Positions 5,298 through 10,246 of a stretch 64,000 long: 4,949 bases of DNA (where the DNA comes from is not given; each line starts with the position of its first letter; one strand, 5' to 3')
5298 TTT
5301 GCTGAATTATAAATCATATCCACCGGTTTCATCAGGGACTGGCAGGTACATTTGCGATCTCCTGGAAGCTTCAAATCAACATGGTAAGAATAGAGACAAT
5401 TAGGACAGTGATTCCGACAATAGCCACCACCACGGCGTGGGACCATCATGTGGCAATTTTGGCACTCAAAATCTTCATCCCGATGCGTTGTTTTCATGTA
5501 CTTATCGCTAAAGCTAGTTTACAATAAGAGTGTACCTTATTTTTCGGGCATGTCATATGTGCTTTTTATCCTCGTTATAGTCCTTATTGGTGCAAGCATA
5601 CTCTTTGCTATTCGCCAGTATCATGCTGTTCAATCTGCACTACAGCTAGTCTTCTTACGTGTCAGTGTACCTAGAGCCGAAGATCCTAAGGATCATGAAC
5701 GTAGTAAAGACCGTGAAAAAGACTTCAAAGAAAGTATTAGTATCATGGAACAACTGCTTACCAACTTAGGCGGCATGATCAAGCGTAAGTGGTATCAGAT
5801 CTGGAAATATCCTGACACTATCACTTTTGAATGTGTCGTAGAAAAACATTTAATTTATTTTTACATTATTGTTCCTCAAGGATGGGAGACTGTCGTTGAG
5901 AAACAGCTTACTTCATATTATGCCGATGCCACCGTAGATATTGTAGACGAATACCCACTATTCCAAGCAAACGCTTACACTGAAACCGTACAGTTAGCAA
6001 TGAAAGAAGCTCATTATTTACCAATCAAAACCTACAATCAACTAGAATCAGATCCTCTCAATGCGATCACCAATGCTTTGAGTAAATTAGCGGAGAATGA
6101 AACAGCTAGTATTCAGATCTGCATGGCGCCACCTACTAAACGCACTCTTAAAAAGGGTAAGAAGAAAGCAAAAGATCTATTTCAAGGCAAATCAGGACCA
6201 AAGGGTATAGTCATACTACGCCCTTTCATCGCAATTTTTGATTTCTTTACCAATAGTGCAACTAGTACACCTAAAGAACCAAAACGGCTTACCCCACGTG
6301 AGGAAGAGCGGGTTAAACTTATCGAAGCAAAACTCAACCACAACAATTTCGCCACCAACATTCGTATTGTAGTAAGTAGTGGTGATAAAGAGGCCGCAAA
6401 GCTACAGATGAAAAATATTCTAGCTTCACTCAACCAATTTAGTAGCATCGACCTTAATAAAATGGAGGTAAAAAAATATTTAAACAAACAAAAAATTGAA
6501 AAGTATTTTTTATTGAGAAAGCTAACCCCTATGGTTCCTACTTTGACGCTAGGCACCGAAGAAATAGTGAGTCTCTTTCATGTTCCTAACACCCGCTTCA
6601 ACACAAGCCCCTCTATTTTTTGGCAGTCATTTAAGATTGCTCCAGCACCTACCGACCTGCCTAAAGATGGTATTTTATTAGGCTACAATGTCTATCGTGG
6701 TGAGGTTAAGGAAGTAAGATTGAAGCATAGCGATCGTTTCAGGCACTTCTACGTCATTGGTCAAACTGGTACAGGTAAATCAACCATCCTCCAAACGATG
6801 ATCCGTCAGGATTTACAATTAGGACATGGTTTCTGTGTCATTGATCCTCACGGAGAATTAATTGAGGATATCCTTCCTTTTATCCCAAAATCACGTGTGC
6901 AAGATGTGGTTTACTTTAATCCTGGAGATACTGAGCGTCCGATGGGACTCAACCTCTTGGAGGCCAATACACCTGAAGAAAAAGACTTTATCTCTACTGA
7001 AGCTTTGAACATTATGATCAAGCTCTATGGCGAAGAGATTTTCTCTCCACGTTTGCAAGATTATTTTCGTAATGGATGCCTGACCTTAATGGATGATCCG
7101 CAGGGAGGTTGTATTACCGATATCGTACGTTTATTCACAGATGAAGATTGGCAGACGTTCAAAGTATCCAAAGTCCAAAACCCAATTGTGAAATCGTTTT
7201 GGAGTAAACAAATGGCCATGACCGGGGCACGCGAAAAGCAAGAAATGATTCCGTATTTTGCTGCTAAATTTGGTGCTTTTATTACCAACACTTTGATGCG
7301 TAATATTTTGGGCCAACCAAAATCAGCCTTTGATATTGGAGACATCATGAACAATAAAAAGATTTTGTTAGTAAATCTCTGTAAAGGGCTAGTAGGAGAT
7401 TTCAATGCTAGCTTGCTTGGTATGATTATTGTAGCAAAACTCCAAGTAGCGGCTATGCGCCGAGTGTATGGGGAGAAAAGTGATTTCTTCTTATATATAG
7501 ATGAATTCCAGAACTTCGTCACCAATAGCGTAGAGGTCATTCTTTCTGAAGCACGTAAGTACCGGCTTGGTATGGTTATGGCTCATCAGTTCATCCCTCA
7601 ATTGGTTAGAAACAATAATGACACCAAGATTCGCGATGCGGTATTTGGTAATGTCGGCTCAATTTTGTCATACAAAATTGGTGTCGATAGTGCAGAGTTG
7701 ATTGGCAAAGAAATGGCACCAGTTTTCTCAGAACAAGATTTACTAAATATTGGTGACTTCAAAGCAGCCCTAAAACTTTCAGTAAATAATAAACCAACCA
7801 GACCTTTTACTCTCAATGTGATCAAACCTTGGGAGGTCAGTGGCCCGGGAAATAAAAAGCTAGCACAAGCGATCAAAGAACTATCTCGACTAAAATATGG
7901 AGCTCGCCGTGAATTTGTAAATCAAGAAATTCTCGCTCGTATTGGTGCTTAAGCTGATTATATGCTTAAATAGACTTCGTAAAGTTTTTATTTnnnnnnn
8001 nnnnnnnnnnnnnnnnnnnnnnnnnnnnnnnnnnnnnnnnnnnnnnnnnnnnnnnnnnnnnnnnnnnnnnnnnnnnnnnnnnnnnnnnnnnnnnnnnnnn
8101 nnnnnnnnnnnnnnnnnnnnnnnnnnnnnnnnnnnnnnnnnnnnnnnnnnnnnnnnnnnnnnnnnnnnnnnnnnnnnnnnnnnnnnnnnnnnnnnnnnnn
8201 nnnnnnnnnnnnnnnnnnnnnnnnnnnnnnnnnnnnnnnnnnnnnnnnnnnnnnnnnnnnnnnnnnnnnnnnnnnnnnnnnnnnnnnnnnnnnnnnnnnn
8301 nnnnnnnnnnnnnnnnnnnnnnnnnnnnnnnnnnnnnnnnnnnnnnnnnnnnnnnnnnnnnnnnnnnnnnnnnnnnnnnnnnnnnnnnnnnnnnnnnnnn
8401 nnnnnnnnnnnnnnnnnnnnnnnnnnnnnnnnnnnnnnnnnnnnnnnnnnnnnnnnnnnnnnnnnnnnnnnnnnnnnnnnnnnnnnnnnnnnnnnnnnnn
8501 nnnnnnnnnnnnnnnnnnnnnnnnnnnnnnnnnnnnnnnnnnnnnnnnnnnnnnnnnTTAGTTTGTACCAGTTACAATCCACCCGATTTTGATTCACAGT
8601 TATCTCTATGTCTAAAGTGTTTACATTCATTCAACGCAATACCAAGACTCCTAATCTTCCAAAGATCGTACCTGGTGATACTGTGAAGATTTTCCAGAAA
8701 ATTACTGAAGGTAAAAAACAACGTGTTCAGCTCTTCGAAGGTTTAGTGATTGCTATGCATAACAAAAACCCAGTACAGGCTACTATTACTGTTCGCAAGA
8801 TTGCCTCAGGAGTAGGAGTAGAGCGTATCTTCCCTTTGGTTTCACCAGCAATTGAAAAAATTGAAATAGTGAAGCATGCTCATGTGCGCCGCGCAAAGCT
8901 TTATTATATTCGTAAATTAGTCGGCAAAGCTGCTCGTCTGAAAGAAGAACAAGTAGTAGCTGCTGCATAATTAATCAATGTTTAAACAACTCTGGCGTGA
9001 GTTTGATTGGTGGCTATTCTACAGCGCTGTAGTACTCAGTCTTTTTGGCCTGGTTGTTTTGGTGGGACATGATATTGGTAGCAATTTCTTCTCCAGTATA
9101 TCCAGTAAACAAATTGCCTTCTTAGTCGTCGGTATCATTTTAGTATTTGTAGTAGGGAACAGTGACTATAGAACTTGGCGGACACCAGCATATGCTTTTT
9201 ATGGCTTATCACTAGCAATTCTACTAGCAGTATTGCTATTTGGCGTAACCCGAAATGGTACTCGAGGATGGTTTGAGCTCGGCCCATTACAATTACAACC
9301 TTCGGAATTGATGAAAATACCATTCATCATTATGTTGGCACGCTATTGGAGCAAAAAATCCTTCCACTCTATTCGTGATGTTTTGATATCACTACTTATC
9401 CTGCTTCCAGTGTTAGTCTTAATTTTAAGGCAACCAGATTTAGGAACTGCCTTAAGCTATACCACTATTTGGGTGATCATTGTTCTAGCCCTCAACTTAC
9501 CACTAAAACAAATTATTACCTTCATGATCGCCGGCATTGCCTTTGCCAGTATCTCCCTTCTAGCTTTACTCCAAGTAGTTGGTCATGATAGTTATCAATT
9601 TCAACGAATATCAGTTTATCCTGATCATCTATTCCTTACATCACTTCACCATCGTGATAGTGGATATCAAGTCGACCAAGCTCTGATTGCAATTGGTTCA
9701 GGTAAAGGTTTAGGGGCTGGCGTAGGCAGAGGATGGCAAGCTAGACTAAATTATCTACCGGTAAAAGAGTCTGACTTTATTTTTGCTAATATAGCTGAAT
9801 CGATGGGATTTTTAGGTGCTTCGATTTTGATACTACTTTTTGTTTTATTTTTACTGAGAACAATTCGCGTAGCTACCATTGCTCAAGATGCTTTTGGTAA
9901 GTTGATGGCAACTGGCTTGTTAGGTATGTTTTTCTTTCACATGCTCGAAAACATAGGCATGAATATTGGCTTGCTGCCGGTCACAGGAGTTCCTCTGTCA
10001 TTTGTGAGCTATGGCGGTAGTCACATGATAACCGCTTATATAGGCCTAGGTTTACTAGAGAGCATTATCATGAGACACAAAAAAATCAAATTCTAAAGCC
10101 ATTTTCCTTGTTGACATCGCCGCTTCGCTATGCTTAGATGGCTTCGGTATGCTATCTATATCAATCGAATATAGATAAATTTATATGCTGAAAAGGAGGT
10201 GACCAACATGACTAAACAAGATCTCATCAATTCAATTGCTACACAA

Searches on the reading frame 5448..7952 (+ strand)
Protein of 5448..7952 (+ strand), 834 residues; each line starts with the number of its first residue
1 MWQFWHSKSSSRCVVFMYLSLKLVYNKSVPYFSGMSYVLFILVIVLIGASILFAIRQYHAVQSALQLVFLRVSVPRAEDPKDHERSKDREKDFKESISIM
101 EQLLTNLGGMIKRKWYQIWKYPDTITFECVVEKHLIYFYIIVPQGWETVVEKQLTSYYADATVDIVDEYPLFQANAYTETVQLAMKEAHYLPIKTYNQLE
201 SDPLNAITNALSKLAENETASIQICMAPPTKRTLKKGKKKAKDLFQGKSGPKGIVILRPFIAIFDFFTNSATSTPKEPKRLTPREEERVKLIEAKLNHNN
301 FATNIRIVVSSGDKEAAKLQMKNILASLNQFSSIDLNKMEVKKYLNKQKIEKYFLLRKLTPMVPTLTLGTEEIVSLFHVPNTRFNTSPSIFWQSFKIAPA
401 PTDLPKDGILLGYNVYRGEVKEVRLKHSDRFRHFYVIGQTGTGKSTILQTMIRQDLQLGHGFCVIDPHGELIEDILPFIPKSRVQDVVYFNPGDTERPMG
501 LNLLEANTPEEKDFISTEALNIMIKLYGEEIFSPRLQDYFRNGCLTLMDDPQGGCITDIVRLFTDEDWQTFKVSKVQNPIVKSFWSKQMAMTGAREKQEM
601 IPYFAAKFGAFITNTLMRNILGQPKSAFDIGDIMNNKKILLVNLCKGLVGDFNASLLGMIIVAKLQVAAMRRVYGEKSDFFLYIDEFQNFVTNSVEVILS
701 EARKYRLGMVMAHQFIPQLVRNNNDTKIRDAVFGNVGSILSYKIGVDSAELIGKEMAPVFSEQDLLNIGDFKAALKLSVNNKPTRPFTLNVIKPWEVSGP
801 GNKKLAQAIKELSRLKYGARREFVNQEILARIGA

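Call 47: search_protein_families(library=pfam, proteins=[window:5448-7952:+], max_evalue=0.001)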
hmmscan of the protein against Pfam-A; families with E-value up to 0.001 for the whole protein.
window:5448-7952:+ (834 aa): 4 families
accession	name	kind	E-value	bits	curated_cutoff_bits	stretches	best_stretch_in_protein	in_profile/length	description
PF01935.23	DUF87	-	8.7e-08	33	23.2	1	417-471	9-64/220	Helicase HerA, central domain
PF10412.15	TrwB_AAD_bind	-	9.5e-08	31.8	20.5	1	423-720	7-287/387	Type IV secretion-system coupling protein DNA-binding domain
PF01580.24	FtsK_SpoIIIE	-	0.00026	21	24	0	409-452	20-60/221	FtsK/SpoIIIE family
PF13401.12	AAA_22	-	0.00046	20.9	27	0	433-458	7-32/130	AAA domain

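Call 58: search_protein_families(library=padloc, proteins=[window:5448-7952:+], max_evalue=0.01)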
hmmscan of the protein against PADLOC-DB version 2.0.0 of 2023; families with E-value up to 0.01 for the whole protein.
window:5448-7952:+ (834 aa): 4 families
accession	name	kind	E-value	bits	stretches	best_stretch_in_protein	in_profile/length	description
PDLC04140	mad8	-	1.1e-12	46.2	1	432-729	28-242/314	mads_8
PDLC04105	HerA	-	9.6e-06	22.4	1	432-472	167-208/576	-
PDLC04103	HerA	-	0.00064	16.2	1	432-470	173-211/579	-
PDLC01055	HerA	-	0.0018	15.1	1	421-455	147-181/532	Type III coevolved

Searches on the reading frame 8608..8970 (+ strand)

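Call 47: search_protein_families(library=pfam, proteins=[window:8608-8970:+], max_evalue=0.001)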
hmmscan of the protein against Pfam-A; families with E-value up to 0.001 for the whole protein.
window:8608-8970:+ (120 aa): 1 family
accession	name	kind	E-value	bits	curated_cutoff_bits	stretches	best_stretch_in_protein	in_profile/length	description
PF01245.26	Ribosomal_L19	-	5.9e-41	139.4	22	1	8-113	6-110/111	Ribosomal protein L19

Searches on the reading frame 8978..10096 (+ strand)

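Call 47: search_protein_families(library=pfam, proteins=[window:8978-10096:+], max_evalue=0.001)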
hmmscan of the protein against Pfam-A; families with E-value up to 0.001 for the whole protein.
window:8978-10096:+ (372 aa): 1 family
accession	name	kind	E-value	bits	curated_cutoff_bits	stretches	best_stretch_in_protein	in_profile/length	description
PF01098.24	FTSW_RODA_SPOVE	-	9.5e-81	272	26.4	1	13-367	4-354/356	Cell cycle protein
